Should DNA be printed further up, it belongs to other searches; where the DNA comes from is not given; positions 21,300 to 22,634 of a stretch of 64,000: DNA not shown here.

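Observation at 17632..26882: Uncharacterised biosynthetic locus: FAD-oxidoreductase + sugar aminotransferase with Pro-rich repeat tail + four tandem radical SAM enzymes (2 SPASM-type, 2 B12-binding)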

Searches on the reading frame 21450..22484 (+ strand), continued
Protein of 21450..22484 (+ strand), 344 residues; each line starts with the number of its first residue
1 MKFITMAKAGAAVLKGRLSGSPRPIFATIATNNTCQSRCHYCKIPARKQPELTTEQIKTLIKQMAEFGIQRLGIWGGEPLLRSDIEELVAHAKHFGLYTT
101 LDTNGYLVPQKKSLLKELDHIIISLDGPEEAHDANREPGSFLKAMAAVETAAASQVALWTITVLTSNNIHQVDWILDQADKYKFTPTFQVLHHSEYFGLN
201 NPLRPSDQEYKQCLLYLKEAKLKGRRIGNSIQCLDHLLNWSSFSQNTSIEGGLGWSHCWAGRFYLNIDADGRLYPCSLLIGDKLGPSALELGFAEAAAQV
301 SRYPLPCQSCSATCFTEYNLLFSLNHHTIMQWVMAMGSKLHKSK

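Call 32: search_solved_structures(query=window:21450-22484:+, max_evalue=0.001)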
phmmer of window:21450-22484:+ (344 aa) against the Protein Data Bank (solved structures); distinct sequences matched with E-value up to 0.001: 13.
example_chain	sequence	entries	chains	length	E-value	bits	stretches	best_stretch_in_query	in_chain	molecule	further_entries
6c8v_A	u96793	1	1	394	2.9e-13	52.9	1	20-220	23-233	Coenzyme PQQ synthesis protein E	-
7vob_C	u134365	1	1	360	4.9e-12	48.9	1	19-156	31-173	Cytosylglucuronate decarboxylase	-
7voc_C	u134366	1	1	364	5e-12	48.8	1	19-156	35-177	Cytosylglucuronate decarboxylase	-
6efn_A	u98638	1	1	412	3.6e-11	46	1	21-316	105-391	Sporulation killing factor maturation protein SkfB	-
4k37_A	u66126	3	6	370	1.3e-09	40.9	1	53-283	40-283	Anaerobic sulfatase-maturating enzyme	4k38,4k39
4k36_A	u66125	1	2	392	1.5e-09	40.7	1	53-283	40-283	Anaerobic sulfatase-maturating enzyme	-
2fb2_A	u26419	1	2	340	3.3e-06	29.7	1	28-129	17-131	Molybdenum cofactor biosynthesis protein A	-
1tv7_A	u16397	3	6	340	4.8e-06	29.2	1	28-129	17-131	Molybdenum cofactor biosynthesis protein A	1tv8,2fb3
8wm2_A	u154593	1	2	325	1.1e-05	27.9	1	23-126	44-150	Fe-S radical SAM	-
5wgg_A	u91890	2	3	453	0.00017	24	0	33-283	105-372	Radical SAM domain protein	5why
7tol_A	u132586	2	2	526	0.00018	24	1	24-118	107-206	glycerol dibiphytanyl glycerol tetraether - macrocyclic archaeol synthase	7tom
5v1q_A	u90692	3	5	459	0.00046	22.7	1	24-111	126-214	Radical SAM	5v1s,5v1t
4wcx_A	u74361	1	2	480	0.0008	21.9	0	12-93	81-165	Biotin and thiamin synthesis associated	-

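Call 42: search_protein_families(library=pfam, proteins=[L070:18934-19515:+, L037:5228-5848:+, L037:7571-8725:+, L074:8250-9971:+, L053:7254-8846:+, L053:8735-10636:+, L070:4034-5608:+, L070:6256-6990:+, L057:5819-7318:+, L057:7376-9139:+], max_evalue=0.001)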
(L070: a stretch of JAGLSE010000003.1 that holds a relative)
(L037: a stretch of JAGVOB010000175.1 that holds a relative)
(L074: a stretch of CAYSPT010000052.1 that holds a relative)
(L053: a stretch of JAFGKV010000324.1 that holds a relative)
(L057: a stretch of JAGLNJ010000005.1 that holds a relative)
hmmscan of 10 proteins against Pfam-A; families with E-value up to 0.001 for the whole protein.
L070:18934-19515:+ (193 aa): 4 families
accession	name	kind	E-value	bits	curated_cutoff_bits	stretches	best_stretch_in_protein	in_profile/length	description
PF00583.31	Acetyltransf_1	-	2.2e-12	47.7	20.7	1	117-173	59-115/116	Acetyltransferase (GNAT) family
PF13508.13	Acetyltransf_7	-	5.9e-07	30.2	27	1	120-173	29-81/84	Acetyltransferase (GNAT) domain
PF08445.16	FR47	-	6e-05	23.4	22.1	1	115-171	19-74/86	FR47-like protein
PF13673.13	Acetyltransf_10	-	8.5e-05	23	23.6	0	119-173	53-106/128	Acetyltransferase (GNAT) domain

L037:5228-5848:+ (206 aa): 2 families
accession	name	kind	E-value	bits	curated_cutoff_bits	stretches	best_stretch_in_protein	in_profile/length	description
PF04191.18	PEMT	-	4.1e-13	50.1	25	1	77-178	3-104/105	Phospholipid methyltransferase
PF04140.19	ICMT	-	3.8e-09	37.3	24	1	112-173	31-93/95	Isoprenylcysteine carboxyl methyltransferase (ICMT) family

L037:7571-8725:+ (384 aa): 9 families
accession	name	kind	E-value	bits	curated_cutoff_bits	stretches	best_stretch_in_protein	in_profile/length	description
PF00248.27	Aldo_ket_red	-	2.1e-36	125.9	24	1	16-201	2-198/291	Aldo/keto reductase family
PF13534.11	Fer4_17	-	1.7e-07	32.1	22.2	1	260-322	1-60/61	4Fe-4S dicluster domain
PF13183.11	Fer4_8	-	1.6e-06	29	27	1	260-321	4-67/68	4Fe-4S dicluster domain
PF12838.12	Fer4_7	-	2.3e-06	28.4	27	1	261-321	2-51/52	4Fe-4S dicluster domain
PF13237.11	Fer4_10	-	1.4e-05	25.4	25.5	1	256-319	4-53/53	4Fe-4S dicluster domain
PF12797.12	Fer4_2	-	1.5e-05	25.1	24.5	0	304-320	6-22/22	4Fe-4S binding domain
PF13187.11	Fer4_9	-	4.6e-05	23.8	27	1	261-321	2-50/52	4Fe-4S dicluster domain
PF00037.32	Fer4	-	7.4e-05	22.8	21.1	1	306-321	6-21/24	4Fe-4S binding domain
PF13746.11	Fer4_18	-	0.00029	21.5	27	0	296-330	49-83/114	4Fe-4S dicluster domain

L074:8250-9971:+ (573 aa): 2 families
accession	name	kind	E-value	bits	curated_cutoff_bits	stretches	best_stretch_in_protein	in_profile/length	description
PF16861.10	Carbam_trans_C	-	3.2e-72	242.1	27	1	403-572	1-170/170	Carbamoyltransferase C-terminus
PF02543.21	Carbam_trans_N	-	4.8e-57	194.4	24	1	19-352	3-346/346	Carbamoyltransferase N-terminus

L053:7254-8846:+ (530 aa): 5 families
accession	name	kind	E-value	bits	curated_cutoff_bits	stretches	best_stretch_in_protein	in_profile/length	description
PF01409.25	tRNA-synt_2d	-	1.7e-87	293.4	19.8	1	254-525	2-245/246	tRNA synthetases class II core domain (F)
PF01978.25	TrmB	-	1.6e-06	28.3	25.6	0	28-83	9-63/68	Sugar-specific transcriptional regulator TrmB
PF00152.25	tRNA-synt_2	-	7.3e-05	22.4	25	0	389-414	93-118/308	tRNA synthetases class II (D, K and N)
PF12802.13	MarR_2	-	0.00034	21.1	27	0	100-143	9-53/61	MarR family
PF09339.16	HTH_IclR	-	0.00072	19.7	22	0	100-143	7-51/52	IclR helix-turn-helix domain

L053:8735-10636:+ (633 aa): 4 families
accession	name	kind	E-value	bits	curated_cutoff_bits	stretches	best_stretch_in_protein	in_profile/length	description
PF17759.6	tRNA_synthFbeta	-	4.9e-35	121.4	22.4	1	438-631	9-213/214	Phenylalanyl tRNA synthetase beta chain CLM domain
PF03484.21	B5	-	3.7e-20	72.3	28.6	1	364-428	3-67/67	tRNA synthetase B5 domain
PF01409.25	tRNA-synt_2d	-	9.2e-06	25.7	19.8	1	496-627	74-214/246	tRNA synthetases class II core domain (F)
PF03483.22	B3_4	-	0.0009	19.3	29.3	0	217-316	52-129/174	B3/4 domain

L070:4034-5608:+ (524 aa): 1 family
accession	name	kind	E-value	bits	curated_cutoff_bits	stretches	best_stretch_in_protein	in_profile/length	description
PF13231.12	PMT_2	-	3e-12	47.5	26.1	1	55-206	3-156/160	Dolichyl-phosphate-mannose-protein mannosyltransferase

L070:6256-6990:+ (244 aa): 3 families
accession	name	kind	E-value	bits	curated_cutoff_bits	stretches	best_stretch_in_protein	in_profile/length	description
PF00535.33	Glycos_transf_2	-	3.4e-30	105.6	23.3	1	10-178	1-167/168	Glycosyl transferase family 2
PF10111.15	Glyco_tranf_2_2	-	4e-06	27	27.3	1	10-112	1-103/276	Glycosyltransferase like family 2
PF13733.12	Glyco_transf_7N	-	0.00031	20.8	27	1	6-50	46-90/134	N-terminal region of glycosyl transferase group 7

L057:5819-7318:+ (499 aa): 0 families

L057:7376-9139:+ (587 aa): 7 families
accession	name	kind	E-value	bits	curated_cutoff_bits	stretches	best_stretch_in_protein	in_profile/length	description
PF02775.26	TPP_enzyme_C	-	2.6e-21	76.4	21.9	1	363-509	1-150/151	Thiamine pyrophosphate enzyme, C-terminal TPP binding domain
PF01855.24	POR_N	-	1.1e-14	55.2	27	1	14-185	2-181/231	Pyruvate flavodoxin/ferredoxin oxidoreductase, thiamine diP-bdg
PF12837.12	Fer4_6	-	3e-06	27.4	25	0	555-577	2-24/24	4Fe-4S binding domain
PF00037.32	Fer4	-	6.2e-06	26.2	21.1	0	556-577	2-23/24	4Fe-4S binding domain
PF14697.11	Fer4_21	-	7.8e-06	26.4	35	1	529-577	4-57/59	4Fe-4S dicluster domain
PF12797.12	Fer4_2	-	3.7e-05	23.9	24.5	0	554-572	2-20/22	4Fe-4S binding domain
PF13237.11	Fer4_10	-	0.00043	20.6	25.5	0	527-572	3-52/53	4Fe-4S dicluster domain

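Call 53: find_encoding_contigs(protein=P0131, flank=10000, max_places=2)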
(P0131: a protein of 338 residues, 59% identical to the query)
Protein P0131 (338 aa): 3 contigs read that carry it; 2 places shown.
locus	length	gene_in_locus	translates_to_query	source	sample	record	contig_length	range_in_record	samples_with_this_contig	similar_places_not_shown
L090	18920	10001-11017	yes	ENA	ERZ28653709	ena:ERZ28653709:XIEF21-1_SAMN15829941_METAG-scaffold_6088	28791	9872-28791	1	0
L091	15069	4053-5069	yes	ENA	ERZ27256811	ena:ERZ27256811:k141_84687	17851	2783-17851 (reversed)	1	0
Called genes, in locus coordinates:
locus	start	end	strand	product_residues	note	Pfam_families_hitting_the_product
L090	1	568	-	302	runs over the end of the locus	-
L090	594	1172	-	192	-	PF07963:N_methyl (weak)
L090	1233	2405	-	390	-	-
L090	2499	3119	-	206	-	-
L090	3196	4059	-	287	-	-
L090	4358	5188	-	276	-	-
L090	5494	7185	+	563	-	PF01841:Transglut_core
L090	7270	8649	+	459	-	PF00070:Pyr_redox (faint), PF00890:FAD_binding_2 (weak), PF01266:DAO, PF01494:FAD_binding_3 (weak), PF01593:Amino_oxidase, PF01946:Thi4, PF07992:Pyr_redox_2 (faint), PF13450:NAD_binding_8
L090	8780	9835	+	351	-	PF01041:DegT_DnrJ_EryC1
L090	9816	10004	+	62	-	-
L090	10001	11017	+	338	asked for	PF13353:Fer4_12 (weak), PF04055:Radical_SAM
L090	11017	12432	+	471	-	PF02310:B12-binding, PF04055:Radical_SAM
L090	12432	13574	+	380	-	PF04055:Radical_SAM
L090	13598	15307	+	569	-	PF02310:B12-binding, PF04055:Radical_SAM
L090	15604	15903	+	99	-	-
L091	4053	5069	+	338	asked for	PF13353:Fer4_12 (weak), PF04055:Radical_SAM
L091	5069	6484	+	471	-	PF02310:B12-binding, PF04055:Radical_SAM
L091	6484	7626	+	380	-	PF04055:Radical_SAM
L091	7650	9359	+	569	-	PF02310:B12-binding, PF04055:Radical_SAM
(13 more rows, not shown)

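Call 54: find_encoding_contigs(protein=P0138, flank=10000, max_places=2)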
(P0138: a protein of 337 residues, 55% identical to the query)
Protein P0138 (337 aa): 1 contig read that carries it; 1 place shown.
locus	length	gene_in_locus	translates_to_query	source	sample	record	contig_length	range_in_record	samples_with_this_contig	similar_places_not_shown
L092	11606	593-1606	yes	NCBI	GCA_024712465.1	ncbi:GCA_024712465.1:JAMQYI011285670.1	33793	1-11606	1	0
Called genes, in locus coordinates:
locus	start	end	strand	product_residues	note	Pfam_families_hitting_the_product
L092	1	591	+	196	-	?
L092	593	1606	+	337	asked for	PF04055:Radical_SAM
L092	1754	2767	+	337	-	PF04055:Radical_SAM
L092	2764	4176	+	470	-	PF02310:B12-binding, PF04055:Radical_SAM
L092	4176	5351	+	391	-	PF04055:Radical_SAM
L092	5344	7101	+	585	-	PF02310:B12-binding, PF04055:Radical_SAM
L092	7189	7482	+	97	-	-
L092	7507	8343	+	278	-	PF13428:TPR_14 (faint), PF13432:TPR_16 (weak)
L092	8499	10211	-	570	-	PF00749:tRNA-synt_1c, PF03950:tRNA-synt_1c_C, PF20974:tRNA-synt_1c_C2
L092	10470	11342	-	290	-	PF03630:Fumble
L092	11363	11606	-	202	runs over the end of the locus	PF00574:CLP_protease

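Call 70: search_protein_families(library=pfam, proteins=[L030:5810-7018:+, L030:7064-8047:+, L030:8090-8431:+, L030:12687-14588:-, L030:14695-17274:+, L030:17665-18636:-, L030:18740-19345:-, L030:19489-20916:+, L063:3125-3952:+, L063:8018-9166:+], max_evalue=0.001)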
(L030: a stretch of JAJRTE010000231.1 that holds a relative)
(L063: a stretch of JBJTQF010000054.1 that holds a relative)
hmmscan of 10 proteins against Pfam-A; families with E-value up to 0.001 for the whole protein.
L030:5810-7018:+ (402 aa): 3 families
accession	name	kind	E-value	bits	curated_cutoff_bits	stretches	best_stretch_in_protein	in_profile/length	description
PF00005.33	ABC_tran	-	4.5e-25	89.3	25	1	86-246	2-137/137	ABC transporter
PF08352.17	oligo_HPY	-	4e-21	75.6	27.1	1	298-361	2-65/65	Oligopeptide/dipeptide transporter, C-terminal region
PF13304.12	AAA_21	-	3e-05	24.7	27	1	214-281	234-303/304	AAA domain, putative AbiEii toxin, Type IV TA system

L030:7064-8047:+ (327 aa): 3 families
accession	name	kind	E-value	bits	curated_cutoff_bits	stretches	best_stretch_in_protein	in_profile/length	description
PF00005.33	ABC_tran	-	1e-32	114.1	25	1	36-186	2-136/137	ABC transporter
PF08352.17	oligo_HPY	-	4.6e-19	69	27.1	1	238-303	1-65/65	Oligopeptide/dipeptide transporter, C-terminal region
PF13401.12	AAA_22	-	0.00021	22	27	0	46-215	6-121/130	AAA domain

L030:8090-8431:+ (113 aa): 0 families

L030:12687-14588:- (633 aa): 1 family
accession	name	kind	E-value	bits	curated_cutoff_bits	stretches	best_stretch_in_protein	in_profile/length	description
PF00025.27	Arf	-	1.1e-06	28.7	22.3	1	93-206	57-171/174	ADP-ribosylation factor family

L030:14695-17274:+ (859 aa): 5 families
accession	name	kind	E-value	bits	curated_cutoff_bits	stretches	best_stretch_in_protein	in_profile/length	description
PF13603.12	tRNA-synt_1_2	-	7.1e-62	208.6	25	1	244-425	1-185/185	Leucyl-tRNA synthetase, editing domain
PF00133.28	tRNA-synt_1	-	5.3e-47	160.9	22.7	3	36-247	1-225/414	tRNA synthetases class I (I, L, M and V)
PF09334.17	tRNA-synt_1g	-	1.7e-23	83.5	20.1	1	63-195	6-135/391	tRNA synthetases class I (M)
PF08264.19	Anticodon_1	-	1.3e-21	77.5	25.1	1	708-822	4-145/148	Anticodon-binding domain of tRNA ligase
PF01406.26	tRNA-synt_1e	-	5e-05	23.3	27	0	634-661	252-279/301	tRNA synthetases class I (C) catalytic domain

L030:17665-18636:- (323 aa): 11 families
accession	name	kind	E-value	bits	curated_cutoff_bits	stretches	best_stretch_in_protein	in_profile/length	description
PF12002.13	MgsA_C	-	2.8e-25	89.6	27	1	270-323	1-54/167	MgsA AAA+ ATPase C terminal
PF16193.11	AAA_assoc_2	-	1.2e-20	74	34.3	1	191-269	4-81/81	AAA C-terminal domain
PF00004.35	AAA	-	2.9e-15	57.3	21.2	1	54-166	1-130/131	ATPase family associated with various cellular activities (AAA)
PF05496.18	RuvB_N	-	3.7e-13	50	27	1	21-140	1-116/159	Holliday junction DNA helicase RuvB P-loop domain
PF07728.20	AAA_5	-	2.5e-07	31.2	22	1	54-133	2-91/139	AAA domain (dynein-related subfamily)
PF00158.32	Sigma54_activat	-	1e-06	29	20.2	0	108-146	93-131/168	Sigma-54 interaction domain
PF13191.12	AAA_16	-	2.6e-06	28.5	32.6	1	46-77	19-50/167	AAA ATPase domain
PF13401.12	AAA_22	-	0.00013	22.7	27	0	52-103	6-61/130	AAA domain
PF21960.2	RCF1-5-like_lid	-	0.00014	22.2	27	1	195-221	16-42/43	RCF1/5-like, AAA+ ATPase lid domain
PF01078.27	Mg_chelatase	-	0.00019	21.3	20.3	0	53-72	24-43/207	Magnesium chelatase, subunit ChlI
PF13173.12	AAA_14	-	0.0007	20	27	0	55-172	6-128/129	AAA domain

L030:18740-19345:- (201 aa): 1 family
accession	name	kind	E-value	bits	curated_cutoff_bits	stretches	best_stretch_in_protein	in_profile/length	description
PF00293.34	NUDIX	-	1.1e-15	58.2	21.1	1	51-134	6-96/134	NUDIX domain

L030:19489-20916:+ (475 aa): 3 families
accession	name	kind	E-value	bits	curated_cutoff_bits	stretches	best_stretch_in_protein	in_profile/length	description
PF05697.18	Trigger_N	-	5.9e-39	134.1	22.2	1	8-150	1-143/144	Bacterial trigger factor protein (TF)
PF05698.19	Trigger_C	-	1e-36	126.9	22.7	2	270-424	1-161/162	Bacterial trigger factor protein (TF) C-terminus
PF00254.34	FKBP_C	-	1.1e-07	32.5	21.1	1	166-247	4-93/94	FKBP-type peptidyl-prolyl cis-trans isomerase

L063:3125-3952:+ (275 aa): 5 families
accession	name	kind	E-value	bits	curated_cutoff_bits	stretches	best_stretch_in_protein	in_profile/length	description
PF13561.12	adh_short_C2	-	5.9e-49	167.2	27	1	46-270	6-234/236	Enoyl-(Acyl carrier protein) reductase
PF00106.31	adh_short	-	1.9e-43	148.7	26.6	1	39-217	3-181/195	short chain dehydrogenase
PF08659.16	KR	-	2.5e-11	44.3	22.6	1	40-147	4-114/180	KR domain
PF23441.1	SDR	-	1.6e-10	41.3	27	1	40-270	11-254/258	SDR-like rossmann domain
PF21777.3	SDR-like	-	1.2e-05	26.3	24.7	0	228-266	59-97/98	Short chain dehydrogenase-like protein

L063:8018-9166:+ (382 aa): 1 family
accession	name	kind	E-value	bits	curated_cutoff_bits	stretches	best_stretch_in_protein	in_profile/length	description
PF13229.12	Beta_helix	-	1e-07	32.2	25.9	1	138-289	12-149/158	Right handed beta helix region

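Call 82: predict_structure(alignment_id=A1)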
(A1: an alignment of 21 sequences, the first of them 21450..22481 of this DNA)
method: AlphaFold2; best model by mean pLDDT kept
length: 344 residues; sequences in the alignment: 21
mean_pLDDT: 92.9   pTM: 0.90
mean pLDDT of the five models: 92.9, 92.7, 92.7, 92.5, 89.8
residues with pLDDT >= 90: 278; 70-90: 58; 50-70: 3; < 50: 5
segments of 3 or more residues with pLDDT < 50: 340-344
pLDDT, mean of each block of 10 residues (from residue 1): 83 94 95 90 86 97 97 92 96 97 94 94 98 96 98 95 98 98 97 89 96 98 96 96 93 88 95 93 93 97 90 93 93 75 38
secondary structure, 60 per line:
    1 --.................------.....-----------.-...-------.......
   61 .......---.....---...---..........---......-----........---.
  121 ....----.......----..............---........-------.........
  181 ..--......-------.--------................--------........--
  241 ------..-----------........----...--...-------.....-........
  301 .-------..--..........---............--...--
elements in order: H3-19 E26-30 H54-67 E71-75 H85-94 E98-103 H109-116 E120-124 H129-135 H140-153 E157-164 H172-182 E185-190 H207-222 H231-238 H260-263 E264-267 E272-274 H288-291 H293-301 H313-322 H326-337
